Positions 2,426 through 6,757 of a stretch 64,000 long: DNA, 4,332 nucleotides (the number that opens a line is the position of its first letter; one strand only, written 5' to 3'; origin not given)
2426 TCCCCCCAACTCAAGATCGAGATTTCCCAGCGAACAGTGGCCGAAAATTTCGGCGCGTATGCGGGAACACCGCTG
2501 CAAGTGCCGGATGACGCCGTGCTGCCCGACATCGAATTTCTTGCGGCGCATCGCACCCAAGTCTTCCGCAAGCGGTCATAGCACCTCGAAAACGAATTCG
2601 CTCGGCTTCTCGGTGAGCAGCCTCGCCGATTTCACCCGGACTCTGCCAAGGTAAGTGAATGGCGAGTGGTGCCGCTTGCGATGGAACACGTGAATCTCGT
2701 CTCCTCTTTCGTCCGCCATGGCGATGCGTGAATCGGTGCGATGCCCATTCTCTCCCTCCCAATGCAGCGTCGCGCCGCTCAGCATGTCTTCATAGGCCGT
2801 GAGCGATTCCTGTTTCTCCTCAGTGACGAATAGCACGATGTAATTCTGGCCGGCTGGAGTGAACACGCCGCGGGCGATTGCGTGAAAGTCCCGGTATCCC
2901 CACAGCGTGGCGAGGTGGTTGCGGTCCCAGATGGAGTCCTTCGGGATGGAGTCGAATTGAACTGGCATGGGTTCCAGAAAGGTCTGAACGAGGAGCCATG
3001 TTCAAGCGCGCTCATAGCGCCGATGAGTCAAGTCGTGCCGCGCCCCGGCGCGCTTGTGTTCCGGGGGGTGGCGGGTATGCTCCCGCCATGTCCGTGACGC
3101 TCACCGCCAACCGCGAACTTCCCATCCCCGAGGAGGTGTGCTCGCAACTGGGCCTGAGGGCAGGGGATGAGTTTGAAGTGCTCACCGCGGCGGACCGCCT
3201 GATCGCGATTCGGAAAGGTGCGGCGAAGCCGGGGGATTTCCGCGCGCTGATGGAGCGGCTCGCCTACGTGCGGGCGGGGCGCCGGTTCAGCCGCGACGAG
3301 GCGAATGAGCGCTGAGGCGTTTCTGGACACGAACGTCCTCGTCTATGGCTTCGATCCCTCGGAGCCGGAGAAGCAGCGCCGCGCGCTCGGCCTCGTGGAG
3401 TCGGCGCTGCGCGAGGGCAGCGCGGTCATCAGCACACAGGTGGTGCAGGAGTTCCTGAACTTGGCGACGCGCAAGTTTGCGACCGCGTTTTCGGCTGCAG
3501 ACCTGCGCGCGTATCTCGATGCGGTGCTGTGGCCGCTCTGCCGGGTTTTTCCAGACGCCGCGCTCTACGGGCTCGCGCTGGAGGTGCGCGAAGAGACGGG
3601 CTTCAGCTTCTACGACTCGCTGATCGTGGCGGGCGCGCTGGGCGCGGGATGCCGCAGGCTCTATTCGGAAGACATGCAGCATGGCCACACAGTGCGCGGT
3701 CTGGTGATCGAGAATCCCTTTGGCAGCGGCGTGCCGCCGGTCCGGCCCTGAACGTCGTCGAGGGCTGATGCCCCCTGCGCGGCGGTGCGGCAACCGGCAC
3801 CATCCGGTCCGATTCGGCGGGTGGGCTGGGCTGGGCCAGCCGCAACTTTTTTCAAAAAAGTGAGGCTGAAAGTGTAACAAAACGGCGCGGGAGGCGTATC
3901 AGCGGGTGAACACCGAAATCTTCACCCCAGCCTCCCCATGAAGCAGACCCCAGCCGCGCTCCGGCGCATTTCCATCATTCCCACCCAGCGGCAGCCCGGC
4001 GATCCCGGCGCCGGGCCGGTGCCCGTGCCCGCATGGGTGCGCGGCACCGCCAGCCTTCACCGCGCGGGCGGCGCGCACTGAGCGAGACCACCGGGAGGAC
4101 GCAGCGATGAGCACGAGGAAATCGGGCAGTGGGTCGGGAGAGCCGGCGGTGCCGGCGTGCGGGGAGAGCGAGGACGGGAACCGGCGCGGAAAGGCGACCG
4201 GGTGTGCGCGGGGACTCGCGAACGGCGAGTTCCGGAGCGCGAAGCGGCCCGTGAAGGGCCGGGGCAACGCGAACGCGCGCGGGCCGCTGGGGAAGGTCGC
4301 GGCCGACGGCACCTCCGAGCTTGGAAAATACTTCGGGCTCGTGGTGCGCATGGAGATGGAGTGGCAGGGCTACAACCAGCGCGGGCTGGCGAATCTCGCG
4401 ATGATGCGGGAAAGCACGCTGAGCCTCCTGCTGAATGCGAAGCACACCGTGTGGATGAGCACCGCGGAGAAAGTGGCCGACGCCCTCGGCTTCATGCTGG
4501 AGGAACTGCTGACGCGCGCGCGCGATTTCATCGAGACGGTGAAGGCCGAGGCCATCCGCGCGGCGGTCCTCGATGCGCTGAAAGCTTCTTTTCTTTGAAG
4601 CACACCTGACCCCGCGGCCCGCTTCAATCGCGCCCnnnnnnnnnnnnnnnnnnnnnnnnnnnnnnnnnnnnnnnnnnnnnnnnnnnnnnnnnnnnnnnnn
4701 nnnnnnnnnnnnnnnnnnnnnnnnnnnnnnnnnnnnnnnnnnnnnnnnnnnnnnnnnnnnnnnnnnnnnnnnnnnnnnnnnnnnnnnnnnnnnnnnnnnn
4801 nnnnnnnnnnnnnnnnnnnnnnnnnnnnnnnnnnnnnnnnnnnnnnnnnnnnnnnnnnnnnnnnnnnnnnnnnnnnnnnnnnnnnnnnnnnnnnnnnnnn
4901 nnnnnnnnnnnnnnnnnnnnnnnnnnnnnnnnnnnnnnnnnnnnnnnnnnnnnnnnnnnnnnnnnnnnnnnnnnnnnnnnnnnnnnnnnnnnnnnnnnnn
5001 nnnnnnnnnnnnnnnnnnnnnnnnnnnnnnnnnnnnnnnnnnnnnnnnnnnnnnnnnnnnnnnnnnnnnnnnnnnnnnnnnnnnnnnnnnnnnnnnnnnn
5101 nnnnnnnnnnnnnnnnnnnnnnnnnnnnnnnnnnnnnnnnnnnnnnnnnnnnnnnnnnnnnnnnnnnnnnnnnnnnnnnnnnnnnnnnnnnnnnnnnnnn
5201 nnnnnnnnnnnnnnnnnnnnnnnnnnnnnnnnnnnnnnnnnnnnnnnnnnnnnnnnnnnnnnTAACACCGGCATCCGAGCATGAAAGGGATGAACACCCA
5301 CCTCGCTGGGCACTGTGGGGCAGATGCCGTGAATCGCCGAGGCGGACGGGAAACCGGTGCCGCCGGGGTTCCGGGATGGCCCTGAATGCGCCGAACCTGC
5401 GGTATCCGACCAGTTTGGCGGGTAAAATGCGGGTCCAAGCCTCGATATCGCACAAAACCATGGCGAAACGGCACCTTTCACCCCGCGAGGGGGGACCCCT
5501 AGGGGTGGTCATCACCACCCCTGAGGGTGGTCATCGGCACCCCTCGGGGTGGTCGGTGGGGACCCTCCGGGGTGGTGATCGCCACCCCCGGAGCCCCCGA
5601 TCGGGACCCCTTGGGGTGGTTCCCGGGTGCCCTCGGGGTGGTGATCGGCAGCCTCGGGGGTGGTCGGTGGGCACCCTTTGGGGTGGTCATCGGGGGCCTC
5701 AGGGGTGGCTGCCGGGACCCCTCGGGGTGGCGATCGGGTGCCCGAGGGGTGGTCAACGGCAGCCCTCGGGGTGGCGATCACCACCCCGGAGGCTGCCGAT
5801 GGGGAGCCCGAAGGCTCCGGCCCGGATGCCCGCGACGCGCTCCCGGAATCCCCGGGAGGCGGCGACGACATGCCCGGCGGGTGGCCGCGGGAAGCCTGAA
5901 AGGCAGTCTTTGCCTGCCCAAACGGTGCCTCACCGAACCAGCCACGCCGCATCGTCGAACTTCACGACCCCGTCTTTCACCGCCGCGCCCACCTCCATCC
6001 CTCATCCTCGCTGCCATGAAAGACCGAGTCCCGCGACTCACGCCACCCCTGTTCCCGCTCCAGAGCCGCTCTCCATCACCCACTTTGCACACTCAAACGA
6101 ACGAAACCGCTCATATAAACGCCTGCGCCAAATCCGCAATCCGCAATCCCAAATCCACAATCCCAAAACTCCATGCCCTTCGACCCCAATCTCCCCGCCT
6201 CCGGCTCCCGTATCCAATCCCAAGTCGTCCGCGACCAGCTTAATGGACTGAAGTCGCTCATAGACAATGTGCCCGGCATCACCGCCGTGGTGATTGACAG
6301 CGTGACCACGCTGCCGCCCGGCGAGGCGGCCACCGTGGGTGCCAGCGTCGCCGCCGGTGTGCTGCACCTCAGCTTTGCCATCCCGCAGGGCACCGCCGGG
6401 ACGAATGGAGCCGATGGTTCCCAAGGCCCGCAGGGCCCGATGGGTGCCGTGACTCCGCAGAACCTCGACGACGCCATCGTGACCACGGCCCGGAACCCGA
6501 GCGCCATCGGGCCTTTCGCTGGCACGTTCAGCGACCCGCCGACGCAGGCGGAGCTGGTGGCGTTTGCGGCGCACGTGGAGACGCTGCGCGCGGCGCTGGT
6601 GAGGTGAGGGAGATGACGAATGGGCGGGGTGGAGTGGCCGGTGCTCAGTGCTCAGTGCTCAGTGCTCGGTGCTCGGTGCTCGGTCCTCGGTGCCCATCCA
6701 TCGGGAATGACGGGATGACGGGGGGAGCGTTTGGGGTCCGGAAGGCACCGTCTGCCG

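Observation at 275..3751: Tightly packed NERD / acidic unknown / HNH / DUF3427-like / AbrB-PIN island: candidate composite defence locus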

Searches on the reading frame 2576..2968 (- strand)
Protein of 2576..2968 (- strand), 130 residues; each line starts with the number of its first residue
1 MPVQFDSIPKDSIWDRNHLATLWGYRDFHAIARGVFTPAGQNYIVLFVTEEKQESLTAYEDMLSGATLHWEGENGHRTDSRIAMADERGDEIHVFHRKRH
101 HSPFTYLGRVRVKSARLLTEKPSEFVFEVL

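Call 3: search_protein_families(library=pfam, proteins=[window:2576-2968:-], max_evalue=0.1)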
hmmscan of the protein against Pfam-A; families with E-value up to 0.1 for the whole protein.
window:2576-2968:- (130 aa): 1 family
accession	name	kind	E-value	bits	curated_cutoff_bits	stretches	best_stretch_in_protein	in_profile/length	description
PF11907.13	DUF3427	-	4.5e-08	33.1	27.7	1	34-115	155-245/280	Domain of unknown function (DUF3427)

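Call 4: search_protein_families(library=padloc, proteins=[window:2576-2968:-], max_evalue=0.1)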
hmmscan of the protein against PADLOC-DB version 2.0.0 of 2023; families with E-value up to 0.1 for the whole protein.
window:2576-2968:- (130 aa): 0 families

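Call 5: search_protein_families(library=ncbifam, proteins=[window:2576-2968:-], max_evalue=0.1)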
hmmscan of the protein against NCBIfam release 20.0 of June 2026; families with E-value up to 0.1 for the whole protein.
window:2576-2968:- (130 aa): 0 families

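Call 8: search_protein_families(library=phrogs, proteins=[window:2576-2968:-], max_evalue=0.01)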
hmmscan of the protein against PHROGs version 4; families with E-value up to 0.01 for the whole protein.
window:2576-2968:- (130 aa): 0 families

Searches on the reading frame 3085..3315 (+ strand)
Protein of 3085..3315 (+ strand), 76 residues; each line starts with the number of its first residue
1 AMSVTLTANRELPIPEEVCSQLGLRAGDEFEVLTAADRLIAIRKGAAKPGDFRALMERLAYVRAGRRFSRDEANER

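Call 3: search_protein_families(library=pfam, proteins=[window:3085-3315:+], max_evalue=0.1)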
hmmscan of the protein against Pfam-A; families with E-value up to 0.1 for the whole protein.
window:3085-3315:+ (76 aa): 1 family
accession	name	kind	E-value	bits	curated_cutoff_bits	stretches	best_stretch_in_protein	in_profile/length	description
PF04014.23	MazE_antitoxin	-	0.0029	18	24.7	1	14-45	12-43/48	Antidote-toxin recognition MazE, bacterial antitoxin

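Call 4: search_protein_families(library=padloc, proteins=[window:3085-3315:+], max_evalue=0.1)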
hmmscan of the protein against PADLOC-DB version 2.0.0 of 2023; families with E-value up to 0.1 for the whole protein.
window:3085-3315:+ (76 aa): 1 family
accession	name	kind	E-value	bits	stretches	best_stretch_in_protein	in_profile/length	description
PDLC01711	typeIV_Cas6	-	0.021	12.7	1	4-35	53-84/189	Cas6_0_IVA3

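Call 5: search_protein_families(library=ncbifam, proteins=[window:3085-3315:+], max_evalue=0.1)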
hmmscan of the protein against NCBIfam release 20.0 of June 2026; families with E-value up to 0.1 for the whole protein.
window:3085-3315:+ (76 aa): 3 families
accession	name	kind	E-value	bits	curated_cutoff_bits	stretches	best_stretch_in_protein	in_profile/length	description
TIGR01439.1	lp_hng_hel_AbrB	domain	1.8e-05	24.4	28.3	1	4-44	2-42/44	transcriptional regulator, AbrB family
NF050106.1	TA_MazE_antitoxin_Deino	equivalog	0.0021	18.2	65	1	12-49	3-40/65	type II toxin-antitoxin system MazE family antitoxin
TIGR02609.1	doc_partner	hypoth_equivalog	0.0081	16.5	55.9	1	14-46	14-46/74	putative addiction module antidote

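Call 8: search_protein_families(library=phrogs, proteins=[window:3085-3315:+], max_evalue=0.01)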
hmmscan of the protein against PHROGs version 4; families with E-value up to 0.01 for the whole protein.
window:3085-3315:+ (76 aa): 0 families

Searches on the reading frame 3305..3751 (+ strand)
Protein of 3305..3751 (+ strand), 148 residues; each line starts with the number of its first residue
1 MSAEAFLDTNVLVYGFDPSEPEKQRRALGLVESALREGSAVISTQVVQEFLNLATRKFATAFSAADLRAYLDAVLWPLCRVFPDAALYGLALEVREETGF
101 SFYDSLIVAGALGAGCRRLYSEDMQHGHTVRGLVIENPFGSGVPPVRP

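Call 3: search_protein_families(library=pfam, proteins=[window:3305-3751:+], max_evalue=0.1)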
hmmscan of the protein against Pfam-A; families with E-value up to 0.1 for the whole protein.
window:3305-3751:+ (148 aa): 1 family
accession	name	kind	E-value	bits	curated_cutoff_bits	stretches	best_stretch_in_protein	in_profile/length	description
PF01850.27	PIN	-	3.8e-11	44.1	23.6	1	6-123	2-111/120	PIN domain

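Call 4: search_protein_families(library=padloc, proteins=[window:3305-3751:+], max_evalue=0.1)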
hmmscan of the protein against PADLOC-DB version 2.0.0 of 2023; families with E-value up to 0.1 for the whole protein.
window:3305-3751:+ (148 aa): 0 families

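Call 5: search_protein_families(library=ncbifam, proteins=[window:3305-3751:+], max_evalue=0.1)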
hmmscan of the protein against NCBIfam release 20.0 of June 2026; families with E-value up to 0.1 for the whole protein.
window:3305-3751:+ (148 aa): 1 family
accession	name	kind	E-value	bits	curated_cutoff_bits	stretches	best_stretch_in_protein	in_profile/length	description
TIGR00028.1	Mtu_PIN_fam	subfamily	0.0016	18.6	73.6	1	5-75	3-74/143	TA system VapC family ribonuclease toxin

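Call 8: search_protein_families(library=phrogs, proteins=[window:3305-3751:+], max_evalue=0.01)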
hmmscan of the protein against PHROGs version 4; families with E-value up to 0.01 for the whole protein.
window:3305-3751:+ (148 aa): 1 family
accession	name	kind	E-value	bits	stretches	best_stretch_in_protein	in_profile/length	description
phrog_21691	-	unknown function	8.6e-05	23.4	1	6-57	3-56/168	-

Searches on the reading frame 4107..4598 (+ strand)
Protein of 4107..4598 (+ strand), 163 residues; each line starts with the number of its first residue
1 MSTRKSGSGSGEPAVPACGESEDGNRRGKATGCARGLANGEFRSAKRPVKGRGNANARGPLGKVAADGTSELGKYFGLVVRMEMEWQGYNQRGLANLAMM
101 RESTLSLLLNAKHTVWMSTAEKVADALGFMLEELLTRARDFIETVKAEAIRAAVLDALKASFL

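Call 3: search_protein_families(library=pfam, proteins=[window:4107-4598:+], max_evalue=0.1)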
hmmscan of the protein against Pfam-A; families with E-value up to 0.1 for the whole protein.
window:4107-4598:+ (163 aa): 3 families
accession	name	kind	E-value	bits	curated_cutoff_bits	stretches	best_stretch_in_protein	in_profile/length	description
PF13443.12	HTH_26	-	0.0011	19.6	22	1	88-137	10-60/63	Cro/C1-type HTH DNA-binding domain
PF13560.12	HTH_31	-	0.0012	19.5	27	1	76-133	2-60/64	Helix-turn-helix domain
PF01381.28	HTH_3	-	0.005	17.3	23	1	81-129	2-50/55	Helix-turn-helix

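Call 4: search_protein_families(library=padloc, proteins=[window:4107-4598:+], max_evalue=0.1)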
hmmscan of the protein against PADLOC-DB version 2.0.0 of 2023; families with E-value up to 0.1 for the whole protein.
window:4107-4598:+ (163 aa): 4 families
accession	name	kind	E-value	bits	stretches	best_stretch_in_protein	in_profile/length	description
PDLC04760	PDC-M64C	-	7.3e-05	21.1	1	69-131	18-82/93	-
PDLC02926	HTH_VI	-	0.0072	14.6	1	87-152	13-78/92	-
PDLC03665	Control_protein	-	0.014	13.6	1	81-136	15-70/77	control protein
PDLC03536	REase_II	-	0.041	11.5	1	87-138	22-73/237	Type II restriction enzyme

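Call 5: search_protein_families(library=ncbifam, proteins=[window:4107-4598:+], max_evalue=0.1)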
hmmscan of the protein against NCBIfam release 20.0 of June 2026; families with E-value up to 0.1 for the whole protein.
window:4107-4598:+ (163 aa): 0 families

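Call 8: search_protein_families(library=phrogs, proteins=[window:4107-4598:+], max_evalue=0.01)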
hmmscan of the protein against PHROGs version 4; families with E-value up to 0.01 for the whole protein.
window:4107-4598:+ (163 aa): 1 family
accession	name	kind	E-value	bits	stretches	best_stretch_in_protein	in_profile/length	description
phrog_8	-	transcription regulation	6.6e-05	23.5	1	72-144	162-225/346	transcriptional regulator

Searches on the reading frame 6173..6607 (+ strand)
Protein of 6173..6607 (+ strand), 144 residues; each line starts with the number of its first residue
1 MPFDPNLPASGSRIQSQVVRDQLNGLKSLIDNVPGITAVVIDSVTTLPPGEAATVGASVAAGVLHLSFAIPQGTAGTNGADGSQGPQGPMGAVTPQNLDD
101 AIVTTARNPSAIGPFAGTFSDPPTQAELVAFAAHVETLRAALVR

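Call 8: search_protein_families(library=phrogs, proteins=[window:6173-6607:+], max_evalue=0.01)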
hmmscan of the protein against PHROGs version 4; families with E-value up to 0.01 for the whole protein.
window:6173-6607:+ (144 aa): 14 families
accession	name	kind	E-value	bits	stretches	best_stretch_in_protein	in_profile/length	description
phrog_32311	-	unknown function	4e-05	23.6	1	14-106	65-156/577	-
phrog_6320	-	tail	0.00051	19.9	1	71-97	192-220/745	tail fiber protein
phrog_38552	-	unknown function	0.0006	20.4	1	37-100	146-208/430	-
phrog_3904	-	tail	0.00078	18.8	1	47-92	789-811/1086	tail fiber protein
phrog_5073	-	tail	0.00099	19.2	1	72-92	102-122/519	tail fiber protein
phrog_819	-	tail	0.001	18.3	1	71-96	640-665/1024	tail protein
phrog_10972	-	tail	0.0019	18.8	1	71-100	170-199/343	tail fiber protein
phrog_22681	-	DNA, RNA and nucleotide metabolism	0.0026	18.7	1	72-96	104-128/157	DNA polymerase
phrog_1806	-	tail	0.0029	17.9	1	32-91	169-227/276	collagen like minor tail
phrog_1658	-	unknown function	0.005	17.6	1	42-127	53-132/239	-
phrog_8981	-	unknown function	0.0075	17.3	0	70-93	21-47/58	-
phrog_366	-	tail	0.0077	16.7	1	70-96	345-371/474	tail fiber protein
phrog_4120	-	tail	0.0079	16.2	0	39-94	126-176/360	minor tail protein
phrog_18350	-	tail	0.0097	16.6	0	50-93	132-180/253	tail fiber protein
